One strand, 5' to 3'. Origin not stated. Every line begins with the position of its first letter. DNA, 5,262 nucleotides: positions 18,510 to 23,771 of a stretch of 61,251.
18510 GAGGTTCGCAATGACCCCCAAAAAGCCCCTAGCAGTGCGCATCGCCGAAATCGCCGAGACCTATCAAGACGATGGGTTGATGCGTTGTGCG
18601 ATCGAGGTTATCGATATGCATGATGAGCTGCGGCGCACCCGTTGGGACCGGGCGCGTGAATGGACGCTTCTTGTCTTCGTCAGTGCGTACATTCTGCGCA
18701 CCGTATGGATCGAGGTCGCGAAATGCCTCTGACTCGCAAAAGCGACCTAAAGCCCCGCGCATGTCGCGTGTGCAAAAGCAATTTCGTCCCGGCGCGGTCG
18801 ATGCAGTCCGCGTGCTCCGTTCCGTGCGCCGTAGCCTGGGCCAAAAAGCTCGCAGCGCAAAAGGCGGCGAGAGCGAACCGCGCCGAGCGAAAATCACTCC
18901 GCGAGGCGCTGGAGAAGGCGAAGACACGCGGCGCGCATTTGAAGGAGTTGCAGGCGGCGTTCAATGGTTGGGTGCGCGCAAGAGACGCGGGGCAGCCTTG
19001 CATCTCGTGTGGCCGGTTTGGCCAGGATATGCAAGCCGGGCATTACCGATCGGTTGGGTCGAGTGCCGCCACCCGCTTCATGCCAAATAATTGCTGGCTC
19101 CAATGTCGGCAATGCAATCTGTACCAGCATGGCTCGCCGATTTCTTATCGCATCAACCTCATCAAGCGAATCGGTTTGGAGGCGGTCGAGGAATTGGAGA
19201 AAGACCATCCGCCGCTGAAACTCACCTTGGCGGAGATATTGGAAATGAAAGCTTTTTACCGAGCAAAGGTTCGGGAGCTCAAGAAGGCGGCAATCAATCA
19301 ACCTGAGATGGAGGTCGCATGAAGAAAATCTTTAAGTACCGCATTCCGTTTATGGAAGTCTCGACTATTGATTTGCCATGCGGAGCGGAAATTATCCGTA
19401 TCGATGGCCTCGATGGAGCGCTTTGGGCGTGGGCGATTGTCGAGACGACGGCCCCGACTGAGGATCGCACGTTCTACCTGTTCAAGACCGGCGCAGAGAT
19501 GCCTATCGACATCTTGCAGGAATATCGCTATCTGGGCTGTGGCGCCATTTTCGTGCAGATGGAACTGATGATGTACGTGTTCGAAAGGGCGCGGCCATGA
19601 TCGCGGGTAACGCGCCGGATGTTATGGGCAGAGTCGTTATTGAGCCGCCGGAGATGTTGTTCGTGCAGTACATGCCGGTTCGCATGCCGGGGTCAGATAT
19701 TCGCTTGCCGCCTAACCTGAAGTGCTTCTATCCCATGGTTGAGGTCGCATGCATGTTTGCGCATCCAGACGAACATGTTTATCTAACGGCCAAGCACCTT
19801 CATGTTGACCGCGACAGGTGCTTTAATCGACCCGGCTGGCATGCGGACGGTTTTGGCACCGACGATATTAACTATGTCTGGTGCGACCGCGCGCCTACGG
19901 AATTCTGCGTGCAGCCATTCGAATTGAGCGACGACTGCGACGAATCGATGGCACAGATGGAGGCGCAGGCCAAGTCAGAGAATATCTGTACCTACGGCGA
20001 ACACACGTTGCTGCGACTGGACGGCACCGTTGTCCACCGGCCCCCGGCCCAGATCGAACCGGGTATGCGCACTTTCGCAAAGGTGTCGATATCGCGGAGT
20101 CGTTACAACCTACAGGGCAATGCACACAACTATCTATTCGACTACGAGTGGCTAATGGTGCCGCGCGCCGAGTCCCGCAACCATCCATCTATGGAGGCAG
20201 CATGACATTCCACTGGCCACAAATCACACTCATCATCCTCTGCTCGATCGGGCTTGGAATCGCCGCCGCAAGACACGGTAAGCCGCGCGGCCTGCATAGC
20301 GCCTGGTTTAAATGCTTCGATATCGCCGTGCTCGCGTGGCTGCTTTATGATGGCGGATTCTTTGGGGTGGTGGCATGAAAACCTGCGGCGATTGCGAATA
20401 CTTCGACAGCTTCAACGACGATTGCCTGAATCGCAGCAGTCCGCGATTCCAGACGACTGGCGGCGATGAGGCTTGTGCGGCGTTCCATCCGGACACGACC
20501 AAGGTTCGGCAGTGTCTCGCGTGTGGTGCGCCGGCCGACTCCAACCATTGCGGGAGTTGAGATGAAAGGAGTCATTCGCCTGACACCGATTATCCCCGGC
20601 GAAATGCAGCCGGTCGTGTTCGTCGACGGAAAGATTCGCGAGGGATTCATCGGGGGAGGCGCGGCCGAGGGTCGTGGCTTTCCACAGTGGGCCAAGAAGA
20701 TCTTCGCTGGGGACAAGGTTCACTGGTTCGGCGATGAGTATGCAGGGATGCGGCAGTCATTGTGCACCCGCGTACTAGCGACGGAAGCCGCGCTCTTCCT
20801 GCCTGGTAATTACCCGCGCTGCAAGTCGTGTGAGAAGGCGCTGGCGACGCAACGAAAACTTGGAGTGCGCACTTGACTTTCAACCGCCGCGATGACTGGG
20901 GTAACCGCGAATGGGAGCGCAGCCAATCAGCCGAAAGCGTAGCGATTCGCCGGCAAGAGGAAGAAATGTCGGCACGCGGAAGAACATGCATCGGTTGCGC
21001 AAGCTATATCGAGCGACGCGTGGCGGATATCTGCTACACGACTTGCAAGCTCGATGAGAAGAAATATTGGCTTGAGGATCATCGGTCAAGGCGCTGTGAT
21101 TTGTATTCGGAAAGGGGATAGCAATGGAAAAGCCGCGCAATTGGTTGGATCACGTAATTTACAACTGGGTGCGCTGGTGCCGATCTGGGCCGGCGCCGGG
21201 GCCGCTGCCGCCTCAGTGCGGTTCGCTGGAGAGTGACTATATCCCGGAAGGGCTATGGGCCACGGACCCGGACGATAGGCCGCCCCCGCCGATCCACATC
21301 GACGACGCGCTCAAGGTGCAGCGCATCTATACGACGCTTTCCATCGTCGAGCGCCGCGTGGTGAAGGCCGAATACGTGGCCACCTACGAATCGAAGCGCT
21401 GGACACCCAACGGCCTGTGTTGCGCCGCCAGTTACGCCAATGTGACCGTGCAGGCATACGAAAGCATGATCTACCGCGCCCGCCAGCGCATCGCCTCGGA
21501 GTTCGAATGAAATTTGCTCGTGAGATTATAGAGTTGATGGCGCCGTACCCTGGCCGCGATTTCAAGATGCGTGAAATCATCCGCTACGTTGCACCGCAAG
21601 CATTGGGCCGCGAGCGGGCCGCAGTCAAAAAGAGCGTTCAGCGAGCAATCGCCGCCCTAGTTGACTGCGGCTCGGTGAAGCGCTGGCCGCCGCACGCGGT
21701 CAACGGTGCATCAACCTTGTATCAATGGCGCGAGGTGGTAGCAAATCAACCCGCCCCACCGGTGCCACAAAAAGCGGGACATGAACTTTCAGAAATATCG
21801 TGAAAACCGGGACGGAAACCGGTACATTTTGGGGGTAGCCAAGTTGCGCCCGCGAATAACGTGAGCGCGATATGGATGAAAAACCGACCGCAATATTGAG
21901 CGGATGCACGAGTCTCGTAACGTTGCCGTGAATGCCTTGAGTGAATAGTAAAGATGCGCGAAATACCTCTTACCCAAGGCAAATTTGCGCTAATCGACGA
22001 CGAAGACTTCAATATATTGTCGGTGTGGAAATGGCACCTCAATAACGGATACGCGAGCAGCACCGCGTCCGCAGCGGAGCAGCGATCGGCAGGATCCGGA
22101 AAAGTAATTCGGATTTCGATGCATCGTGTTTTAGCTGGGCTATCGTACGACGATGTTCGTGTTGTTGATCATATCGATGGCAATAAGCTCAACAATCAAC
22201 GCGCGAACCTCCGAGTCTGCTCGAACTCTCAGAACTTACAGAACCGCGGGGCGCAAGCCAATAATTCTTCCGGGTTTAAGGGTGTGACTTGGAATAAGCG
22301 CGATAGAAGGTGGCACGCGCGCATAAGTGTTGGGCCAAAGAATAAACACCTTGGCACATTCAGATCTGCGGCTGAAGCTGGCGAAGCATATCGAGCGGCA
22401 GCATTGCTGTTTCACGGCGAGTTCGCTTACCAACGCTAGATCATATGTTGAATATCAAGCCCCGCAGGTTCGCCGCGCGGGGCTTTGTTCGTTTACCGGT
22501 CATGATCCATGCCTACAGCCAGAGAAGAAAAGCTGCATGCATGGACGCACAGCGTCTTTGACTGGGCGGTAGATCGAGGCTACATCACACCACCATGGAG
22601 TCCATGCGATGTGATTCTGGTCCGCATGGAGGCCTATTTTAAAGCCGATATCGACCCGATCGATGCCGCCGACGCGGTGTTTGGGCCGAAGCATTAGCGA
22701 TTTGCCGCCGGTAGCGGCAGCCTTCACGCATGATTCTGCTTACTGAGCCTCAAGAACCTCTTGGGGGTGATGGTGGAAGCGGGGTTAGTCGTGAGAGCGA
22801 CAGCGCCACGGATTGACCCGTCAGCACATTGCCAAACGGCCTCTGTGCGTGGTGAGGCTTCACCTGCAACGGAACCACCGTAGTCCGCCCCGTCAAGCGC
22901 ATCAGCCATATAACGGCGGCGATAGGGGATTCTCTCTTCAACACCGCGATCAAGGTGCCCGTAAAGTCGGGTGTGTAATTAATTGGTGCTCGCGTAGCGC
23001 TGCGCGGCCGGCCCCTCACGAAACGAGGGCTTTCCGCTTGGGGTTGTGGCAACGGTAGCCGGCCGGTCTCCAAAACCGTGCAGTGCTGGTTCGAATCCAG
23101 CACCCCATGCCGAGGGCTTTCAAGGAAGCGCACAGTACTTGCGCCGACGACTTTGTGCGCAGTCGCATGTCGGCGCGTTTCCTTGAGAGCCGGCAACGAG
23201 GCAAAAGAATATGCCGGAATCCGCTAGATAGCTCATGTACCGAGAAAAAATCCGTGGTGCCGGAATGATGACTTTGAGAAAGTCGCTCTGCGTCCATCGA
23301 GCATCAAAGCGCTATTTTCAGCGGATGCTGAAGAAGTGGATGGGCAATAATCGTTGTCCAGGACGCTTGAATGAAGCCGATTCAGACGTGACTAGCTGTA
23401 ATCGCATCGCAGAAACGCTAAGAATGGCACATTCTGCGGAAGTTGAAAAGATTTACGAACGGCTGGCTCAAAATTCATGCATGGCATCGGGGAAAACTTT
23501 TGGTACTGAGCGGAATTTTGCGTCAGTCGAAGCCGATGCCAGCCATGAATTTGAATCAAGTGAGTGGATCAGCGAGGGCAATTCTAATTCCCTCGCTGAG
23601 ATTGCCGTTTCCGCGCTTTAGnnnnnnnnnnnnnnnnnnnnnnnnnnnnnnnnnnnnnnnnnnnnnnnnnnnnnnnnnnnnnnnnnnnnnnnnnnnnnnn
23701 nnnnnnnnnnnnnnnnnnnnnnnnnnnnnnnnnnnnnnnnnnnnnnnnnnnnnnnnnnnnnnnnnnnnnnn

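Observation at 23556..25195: Two paralogous mini-operons have duplicated promoter/5'UTR, orthogonal palindromic operators and MSKFAV/RHH-like terminal genes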

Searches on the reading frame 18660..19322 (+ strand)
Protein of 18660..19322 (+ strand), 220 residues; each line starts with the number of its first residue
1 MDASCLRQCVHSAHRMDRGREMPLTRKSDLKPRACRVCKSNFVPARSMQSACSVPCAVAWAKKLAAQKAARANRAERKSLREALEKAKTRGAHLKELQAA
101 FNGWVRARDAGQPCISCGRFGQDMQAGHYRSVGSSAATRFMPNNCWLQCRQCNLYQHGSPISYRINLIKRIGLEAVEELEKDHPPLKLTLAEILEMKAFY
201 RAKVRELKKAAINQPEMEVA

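Call 30: search_protein_families(library=pfam, proteins=[window:18660-19322:+], max_evalue=0.01)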
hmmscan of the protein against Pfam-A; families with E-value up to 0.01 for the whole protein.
window:18660-19322:+ (220 aa): 1 family
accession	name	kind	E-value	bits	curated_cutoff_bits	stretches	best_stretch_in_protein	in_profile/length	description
PF05766.18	NinG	-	2.1e-54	184.8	25.4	1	30-209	4-192/193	Bacteriophage Lambda NinG protein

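Call 31: search_protein_families(library=phrogs, proteins=[window:18660-19322:+], max_evalue=0.001)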
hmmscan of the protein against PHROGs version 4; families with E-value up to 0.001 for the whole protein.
window:18660-19322:+ (220 aa): 4 families
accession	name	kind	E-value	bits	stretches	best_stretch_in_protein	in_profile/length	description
phrog_171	-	DNA, RNA and nucleotide metabolism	5e-76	258.1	1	24-216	30-230/452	NinG/ Rap DNA junction specific endonuclease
phrog_5034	-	DNA, RNA and nucleotide metabolism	1.7e-37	129.6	1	83-210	4-133/138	NinG/ Rap DNA junction specific endonuclease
phrog_12986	-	unknown function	8.4e-23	82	1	31-145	5-126/130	-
phrog_4916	-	unknown function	3e-13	50.3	1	146-210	2-66/71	-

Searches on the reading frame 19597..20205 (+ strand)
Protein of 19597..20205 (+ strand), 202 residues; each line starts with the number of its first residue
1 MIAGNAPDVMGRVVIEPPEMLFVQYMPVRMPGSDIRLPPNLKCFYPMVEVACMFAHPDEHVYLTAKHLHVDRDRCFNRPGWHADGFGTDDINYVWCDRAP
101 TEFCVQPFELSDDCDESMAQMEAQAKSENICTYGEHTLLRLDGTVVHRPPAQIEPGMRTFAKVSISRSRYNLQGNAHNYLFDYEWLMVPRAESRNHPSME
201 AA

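Call 30: search_protein_families(library=pfam, proteins=[window:19597-20205:+], max_evalue=0.01)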
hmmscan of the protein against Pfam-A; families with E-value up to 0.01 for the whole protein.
window:19597-20205:+ (202 aa): 0 families

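Call 31: search_protein_families(library=phrogs, proteins=[window:19597-20205:+], max_evalue=0.001)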
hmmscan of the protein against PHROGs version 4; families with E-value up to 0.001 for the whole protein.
window:19597-20205:+ (202 aa): 1 family
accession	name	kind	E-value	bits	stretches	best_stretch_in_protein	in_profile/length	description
phrog_1843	-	unknown function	2.1e-30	107.1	1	16-198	17-213/222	-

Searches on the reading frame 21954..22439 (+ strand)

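Call 30: search_protein_families(library=pfam, proteins=[window:21954-22439:+], max_evalue=0.01)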
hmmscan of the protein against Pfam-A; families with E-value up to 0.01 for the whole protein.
window:21954-22439:+ (161 aa): 2 families
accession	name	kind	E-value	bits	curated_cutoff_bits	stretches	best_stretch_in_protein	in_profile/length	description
PF13392.12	HNH_3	-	5.2e-08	32.8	24.8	1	70-95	20-45/46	HNH endonuclease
PF00847.26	AP2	-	1.2e-05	26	33.3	1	106-151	1-49/54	AP2 domain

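Call 31: search_protein_families(library=phrogs, proteins=[window:21954-22439:+], max_evalue=0.001)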
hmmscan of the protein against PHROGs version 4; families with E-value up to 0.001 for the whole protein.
window:21954-22439:+ (161 aa): 16 families
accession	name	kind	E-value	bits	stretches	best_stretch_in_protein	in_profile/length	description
phrog_99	-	DNA, RNA and nucleotide metabolism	2.1e-39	137.3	1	50-160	154-266/383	HNH endonuclease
phrog_4578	-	DNA, RNA and nucleotide metabolism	2.2e-27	96.5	1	67-161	28-122/130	HNH endonuclease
phrog_3593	-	DNA, RNA and nucleotide metabolism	7.8e-16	59.4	1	69-155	111-198/210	HNH endonuclease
phrog_374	-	DNA, RNA and nucleotide metabolism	1.6e-14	54.6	1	64-160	319-413/617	HNH endonuclease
phrog_953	-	DNA, RNA and nucleotide metabolism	2.1e-10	41.5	1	93-149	300-357/420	HNH endonuclease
phrog_59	-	DNA, RNA and nucleotide metabolism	1.3e-08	35.7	1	49-143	184-253/423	HNH endonuclease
phrog_36769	-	unknown function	4.3e-08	33.9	1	50-146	238-340/367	-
phrog_24751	-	DNA, RNA and nucleotide metabolism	6e-08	33.8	1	103-153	6-56/65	HNH endonuclease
phrog_13470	-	DNA, RNA and nucleotide metabolism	2.6e-07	31.9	1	87-149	77-138/152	HNH endonuclease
phrog_10730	-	DNA, RNA and nucleotide metabolism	6.2e-07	30.3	1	31-121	74-165/234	HNH endonuclease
phrog_959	-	DNA, RNA and nucleotide metabolism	1.4e-06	29.1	1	60-105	64-113/138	HNH endonuclease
phrog_35306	-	unknown function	1.7e-05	26.1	1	97-146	16-69/90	-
phrog_4947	-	unknown function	9.7e-05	24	1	99-147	48-96/121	-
phrog_14913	-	DNA, RNA and nucleotide metabolism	0.00037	21.6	1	69-97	59-87/149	HNH endonuclease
phrog_15471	-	DNA, RNA and nucleotide metabolism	0.00096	20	0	60-129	42-98/183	HNH endonuclease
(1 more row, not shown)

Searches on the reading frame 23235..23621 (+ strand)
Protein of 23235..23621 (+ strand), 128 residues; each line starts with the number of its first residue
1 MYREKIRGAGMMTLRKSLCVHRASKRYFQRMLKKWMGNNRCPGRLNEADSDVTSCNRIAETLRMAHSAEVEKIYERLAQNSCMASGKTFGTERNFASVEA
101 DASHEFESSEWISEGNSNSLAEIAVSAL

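Call 30: search_protein_families(library=pfam, proteins=[window:23235-23621:+], max_evalue=0.01)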
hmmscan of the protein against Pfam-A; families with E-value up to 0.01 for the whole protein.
window:23235-23621:+ (128 aa): 0 families

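Call 31: search_protein_families(library=phrogs, proteins=[window:23235-23621:+], max_evalue=0.001)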
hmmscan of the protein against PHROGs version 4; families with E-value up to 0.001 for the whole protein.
window:23235-23621:+ (128 aa): 0 families
